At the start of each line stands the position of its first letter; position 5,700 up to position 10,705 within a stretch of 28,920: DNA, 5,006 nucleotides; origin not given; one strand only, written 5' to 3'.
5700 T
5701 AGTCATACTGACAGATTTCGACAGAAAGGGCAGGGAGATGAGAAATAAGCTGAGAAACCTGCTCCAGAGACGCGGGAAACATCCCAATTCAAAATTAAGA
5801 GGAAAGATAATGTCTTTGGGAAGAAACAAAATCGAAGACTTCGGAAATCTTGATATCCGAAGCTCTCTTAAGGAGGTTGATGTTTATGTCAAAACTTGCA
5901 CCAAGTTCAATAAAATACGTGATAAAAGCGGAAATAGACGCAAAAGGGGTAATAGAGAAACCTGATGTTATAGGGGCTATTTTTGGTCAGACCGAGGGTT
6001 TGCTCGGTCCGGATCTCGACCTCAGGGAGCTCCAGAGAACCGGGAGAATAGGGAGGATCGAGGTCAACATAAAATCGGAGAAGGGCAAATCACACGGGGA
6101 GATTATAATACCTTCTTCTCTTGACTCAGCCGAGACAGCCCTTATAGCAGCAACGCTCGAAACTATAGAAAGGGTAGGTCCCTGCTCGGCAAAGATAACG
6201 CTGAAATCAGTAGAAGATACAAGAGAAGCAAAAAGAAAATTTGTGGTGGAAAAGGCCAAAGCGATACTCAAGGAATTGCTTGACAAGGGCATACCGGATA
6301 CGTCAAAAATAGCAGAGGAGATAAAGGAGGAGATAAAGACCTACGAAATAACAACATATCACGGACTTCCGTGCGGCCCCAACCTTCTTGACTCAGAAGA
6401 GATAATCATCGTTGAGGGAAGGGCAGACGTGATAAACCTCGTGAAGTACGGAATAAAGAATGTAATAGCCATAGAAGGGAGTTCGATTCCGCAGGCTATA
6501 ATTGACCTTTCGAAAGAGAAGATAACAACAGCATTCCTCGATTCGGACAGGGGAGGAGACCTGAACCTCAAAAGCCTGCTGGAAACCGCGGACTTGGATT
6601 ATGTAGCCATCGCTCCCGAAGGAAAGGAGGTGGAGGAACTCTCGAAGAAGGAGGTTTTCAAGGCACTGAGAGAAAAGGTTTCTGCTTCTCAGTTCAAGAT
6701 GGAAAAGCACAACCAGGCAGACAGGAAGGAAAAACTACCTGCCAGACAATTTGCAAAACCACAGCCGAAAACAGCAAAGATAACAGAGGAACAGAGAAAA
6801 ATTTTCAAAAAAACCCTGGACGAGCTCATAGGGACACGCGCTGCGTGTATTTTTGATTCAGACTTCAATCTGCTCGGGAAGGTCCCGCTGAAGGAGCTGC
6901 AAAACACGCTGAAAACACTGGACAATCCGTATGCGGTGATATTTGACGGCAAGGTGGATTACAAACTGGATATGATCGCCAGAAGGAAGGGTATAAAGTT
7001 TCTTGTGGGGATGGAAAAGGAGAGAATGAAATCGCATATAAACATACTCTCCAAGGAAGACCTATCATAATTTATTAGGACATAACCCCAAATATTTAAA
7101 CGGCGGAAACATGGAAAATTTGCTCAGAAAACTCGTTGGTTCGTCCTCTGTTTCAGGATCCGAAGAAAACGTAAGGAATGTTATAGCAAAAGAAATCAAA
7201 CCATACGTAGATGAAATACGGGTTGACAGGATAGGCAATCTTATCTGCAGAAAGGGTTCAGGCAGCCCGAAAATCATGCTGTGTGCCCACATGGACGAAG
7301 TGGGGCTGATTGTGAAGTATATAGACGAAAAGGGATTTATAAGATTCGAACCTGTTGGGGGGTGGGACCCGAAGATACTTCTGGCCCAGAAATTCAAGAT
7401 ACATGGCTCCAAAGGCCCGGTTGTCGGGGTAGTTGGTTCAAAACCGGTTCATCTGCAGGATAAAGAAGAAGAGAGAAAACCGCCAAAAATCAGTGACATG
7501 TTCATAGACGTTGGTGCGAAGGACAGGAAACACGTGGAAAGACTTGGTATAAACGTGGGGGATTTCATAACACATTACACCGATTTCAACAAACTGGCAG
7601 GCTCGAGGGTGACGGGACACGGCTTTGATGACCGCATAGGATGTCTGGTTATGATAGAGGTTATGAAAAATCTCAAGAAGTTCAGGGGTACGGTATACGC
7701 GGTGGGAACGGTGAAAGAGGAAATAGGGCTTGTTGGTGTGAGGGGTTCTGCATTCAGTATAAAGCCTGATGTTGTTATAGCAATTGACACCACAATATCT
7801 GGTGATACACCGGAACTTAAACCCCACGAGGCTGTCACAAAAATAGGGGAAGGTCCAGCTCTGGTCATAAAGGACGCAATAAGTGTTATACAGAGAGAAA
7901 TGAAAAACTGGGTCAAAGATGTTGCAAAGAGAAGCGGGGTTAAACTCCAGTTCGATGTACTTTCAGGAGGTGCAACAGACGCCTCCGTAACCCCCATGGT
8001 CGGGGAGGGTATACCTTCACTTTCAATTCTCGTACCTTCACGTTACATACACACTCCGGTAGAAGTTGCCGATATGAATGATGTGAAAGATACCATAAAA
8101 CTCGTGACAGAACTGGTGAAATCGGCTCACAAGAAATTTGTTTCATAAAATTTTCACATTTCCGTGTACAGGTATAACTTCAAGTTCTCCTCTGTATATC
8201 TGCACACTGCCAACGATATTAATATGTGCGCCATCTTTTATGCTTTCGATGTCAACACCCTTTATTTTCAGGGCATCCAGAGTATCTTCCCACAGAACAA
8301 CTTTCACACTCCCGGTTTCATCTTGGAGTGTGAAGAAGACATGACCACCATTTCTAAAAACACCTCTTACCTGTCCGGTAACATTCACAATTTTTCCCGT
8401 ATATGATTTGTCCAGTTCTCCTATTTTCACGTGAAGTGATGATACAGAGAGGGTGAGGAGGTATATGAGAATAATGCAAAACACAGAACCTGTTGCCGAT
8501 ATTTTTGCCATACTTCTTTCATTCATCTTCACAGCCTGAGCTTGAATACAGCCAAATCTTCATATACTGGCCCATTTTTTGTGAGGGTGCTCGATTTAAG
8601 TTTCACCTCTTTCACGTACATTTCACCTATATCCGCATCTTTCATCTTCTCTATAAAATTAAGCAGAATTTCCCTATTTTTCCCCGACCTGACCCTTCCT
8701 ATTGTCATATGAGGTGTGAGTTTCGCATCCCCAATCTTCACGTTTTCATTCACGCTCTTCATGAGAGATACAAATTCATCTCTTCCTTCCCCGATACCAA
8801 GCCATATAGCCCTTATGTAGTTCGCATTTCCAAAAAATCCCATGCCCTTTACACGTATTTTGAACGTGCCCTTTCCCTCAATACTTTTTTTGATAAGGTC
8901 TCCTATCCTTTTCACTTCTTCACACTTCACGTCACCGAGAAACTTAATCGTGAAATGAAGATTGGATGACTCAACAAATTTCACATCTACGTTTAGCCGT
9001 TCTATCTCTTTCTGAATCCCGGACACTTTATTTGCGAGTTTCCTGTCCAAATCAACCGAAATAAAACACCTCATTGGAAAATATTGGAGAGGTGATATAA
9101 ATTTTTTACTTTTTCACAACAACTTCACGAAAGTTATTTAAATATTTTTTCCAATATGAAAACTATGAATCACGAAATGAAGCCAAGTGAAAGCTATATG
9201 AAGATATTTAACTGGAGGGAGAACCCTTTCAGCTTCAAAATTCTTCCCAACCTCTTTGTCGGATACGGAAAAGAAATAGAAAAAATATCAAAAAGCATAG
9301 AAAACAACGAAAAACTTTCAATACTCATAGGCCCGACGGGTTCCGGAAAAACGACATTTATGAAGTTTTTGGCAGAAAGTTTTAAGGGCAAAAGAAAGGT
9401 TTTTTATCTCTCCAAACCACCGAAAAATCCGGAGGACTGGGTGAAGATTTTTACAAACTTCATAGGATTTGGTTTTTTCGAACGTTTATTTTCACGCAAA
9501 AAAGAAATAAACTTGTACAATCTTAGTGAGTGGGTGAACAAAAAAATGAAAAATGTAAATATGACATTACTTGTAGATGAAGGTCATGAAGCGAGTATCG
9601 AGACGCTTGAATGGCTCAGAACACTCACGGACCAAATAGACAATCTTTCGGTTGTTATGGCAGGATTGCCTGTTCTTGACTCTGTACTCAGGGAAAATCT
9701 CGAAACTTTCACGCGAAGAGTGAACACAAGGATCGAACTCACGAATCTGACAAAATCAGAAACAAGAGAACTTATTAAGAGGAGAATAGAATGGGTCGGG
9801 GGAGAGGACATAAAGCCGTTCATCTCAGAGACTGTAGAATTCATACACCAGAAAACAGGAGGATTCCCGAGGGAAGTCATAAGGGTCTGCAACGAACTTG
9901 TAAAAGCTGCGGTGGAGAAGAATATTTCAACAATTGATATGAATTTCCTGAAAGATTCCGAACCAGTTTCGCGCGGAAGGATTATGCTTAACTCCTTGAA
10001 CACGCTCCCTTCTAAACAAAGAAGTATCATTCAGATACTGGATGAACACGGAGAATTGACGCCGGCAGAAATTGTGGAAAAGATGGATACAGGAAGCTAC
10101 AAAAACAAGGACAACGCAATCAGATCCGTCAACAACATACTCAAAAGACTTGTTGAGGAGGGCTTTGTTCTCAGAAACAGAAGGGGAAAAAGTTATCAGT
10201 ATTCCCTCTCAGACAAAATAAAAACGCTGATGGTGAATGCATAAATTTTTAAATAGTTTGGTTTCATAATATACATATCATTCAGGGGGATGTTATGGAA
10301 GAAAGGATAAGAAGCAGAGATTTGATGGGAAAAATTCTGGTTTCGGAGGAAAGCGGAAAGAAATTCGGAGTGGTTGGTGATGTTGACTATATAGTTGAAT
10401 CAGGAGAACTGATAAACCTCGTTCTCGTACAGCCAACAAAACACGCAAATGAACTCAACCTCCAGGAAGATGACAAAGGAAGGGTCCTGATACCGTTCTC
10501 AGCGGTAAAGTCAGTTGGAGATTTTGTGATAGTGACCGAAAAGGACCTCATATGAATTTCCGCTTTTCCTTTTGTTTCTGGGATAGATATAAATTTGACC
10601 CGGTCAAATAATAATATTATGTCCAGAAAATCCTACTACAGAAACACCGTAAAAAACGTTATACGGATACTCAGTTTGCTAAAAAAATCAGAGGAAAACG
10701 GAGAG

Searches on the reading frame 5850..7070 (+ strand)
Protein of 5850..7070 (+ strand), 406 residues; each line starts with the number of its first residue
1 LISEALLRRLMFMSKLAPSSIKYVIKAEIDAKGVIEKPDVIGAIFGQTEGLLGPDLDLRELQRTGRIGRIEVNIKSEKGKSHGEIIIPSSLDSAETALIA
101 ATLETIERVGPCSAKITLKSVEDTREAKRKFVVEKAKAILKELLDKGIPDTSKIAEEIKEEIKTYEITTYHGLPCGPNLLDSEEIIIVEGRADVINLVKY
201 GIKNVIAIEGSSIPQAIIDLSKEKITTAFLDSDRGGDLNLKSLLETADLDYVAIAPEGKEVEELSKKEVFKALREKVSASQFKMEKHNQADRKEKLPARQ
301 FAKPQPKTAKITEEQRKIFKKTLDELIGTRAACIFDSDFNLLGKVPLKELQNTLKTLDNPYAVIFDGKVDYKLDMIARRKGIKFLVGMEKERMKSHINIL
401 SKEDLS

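Call 27: search_protein_families(library=pfam, proteins=[window:5850-7070:+])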
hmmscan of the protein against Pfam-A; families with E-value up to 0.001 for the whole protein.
window:5850-7070:+ (406 aa): 3 families
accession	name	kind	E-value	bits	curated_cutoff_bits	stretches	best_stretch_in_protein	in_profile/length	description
PF13662.12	Toprim_4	-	8.3e-09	36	25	1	184-238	2-65/85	Toprim domain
PF01751.28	Toprim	-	1.5e-06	28.7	23.1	1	184-251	1-83/96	Toprim domain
PF13155.12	Toprim_2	-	5e-06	27.2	22.1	1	186-262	1-85/88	Toprim-like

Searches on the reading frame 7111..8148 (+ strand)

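Call 27: search_protein_families(library=pfam, proteins=[window:7111-8148:+])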
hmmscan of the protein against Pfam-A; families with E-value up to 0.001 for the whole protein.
window:7111-8148:+ (345 aa): 2 families
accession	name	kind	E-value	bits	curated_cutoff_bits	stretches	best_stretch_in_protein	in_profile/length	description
PF05343.19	Peptidase_M42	-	2.7e-100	335.6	23.2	1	42-331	1-292/292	M42 glutamyl aminopeptidase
PF01546.33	Peptidase_M20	-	7.8e-09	36.2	24.6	1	173-337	35-205/206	Peptidase family M20/M25/M40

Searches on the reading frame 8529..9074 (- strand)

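Call 27: search_protein_families(library=pfam, proteins=[window:8529-9074:-])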
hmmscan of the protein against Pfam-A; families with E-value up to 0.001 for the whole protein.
window:8529-9074:- (181 aa): 3 families
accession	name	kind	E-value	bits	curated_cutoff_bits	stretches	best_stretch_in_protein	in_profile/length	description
PF02834.22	LigT_PEase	-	1.3e-19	70.6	23.3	2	7-91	1-87/87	LigT like Phosphoesterase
PF10469.15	AKAP7_NLS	-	3e-08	34.2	24.4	1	4-178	4-207/208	AKAP7 2'5' RNA ligase-like domain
PF13563.12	2_5_RNA_ligase2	-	8.7e-08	32.8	27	1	21-143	6-128/152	2'-5' RNA ligase superfamily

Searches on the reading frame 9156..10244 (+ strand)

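Call 28: search_protein_families(library=pfam, proteins=[window:9156-10244:+])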
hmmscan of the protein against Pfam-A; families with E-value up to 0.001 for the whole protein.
window:9156-10244:+ (362 aa): 11 families
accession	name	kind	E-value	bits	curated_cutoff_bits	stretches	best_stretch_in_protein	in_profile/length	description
PF13401.12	AAA_22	-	2.1e-12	47.9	27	1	51-178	4-130/130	AAA domain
PF01637.24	ATPase_2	-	8.7e-08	32.7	33.2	1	39-243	6-224/225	ATPase domain predominantly from Archaea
PF03965.22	Penicillinase_R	-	4e-07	30.8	22.6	1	287-350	4-63/115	Penicillinase repressor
PF04851.21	ResIII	-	8e-06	26.3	22.5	1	41-148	12-139/164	Type III restriction enzyme, res subunit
PF00005.33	ABC_tran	-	2.7e-05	25.2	25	1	43-138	3-96/137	ABC transporter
PF13173.12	AAA_14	-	0.00014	22.3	27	0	52-202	2-127/129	AAA domain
PF24389.1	ORC-CDC6-like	-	0.00014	21.2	27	0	50-73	30-53/571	ORC-CDC6-like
PF20720.3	nSTAND3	-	0.00021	21.5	27.2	1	48-99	13-61/155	Novel STAND NTPase 3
PF13604.12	AAA_30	-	0.00024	21.4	27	0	47-87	13-54/191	AAA domain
PF25199.1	nSTAND_NTPase5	-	0.00038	20.8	34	0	45-91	34-82/145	Novel STAND NTPase 5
PF01047.28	MarR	-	0.00042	20.6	24.6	0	287-342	4-51/59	MarR family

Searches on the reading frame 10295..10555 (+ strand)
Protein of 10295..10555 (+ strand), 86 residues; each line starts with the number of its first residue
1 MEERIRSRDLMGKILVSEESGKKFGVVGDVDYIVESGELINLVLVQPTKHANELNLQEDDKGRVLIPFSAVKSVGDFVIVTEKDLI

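Call 28: search_protein_families(library=pfam, proteins=[window:10295-10555:+])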
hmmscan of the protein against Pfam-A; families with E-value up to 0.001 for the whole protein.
window:10295-10555:+ (86 aa): 1 family
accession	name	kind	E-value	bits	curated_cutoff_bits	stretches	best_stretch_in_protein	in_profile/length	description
PF05239.21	PRC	-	5.3e-05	23.6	21.2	1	3-82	2-73/78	PRC-barrel domain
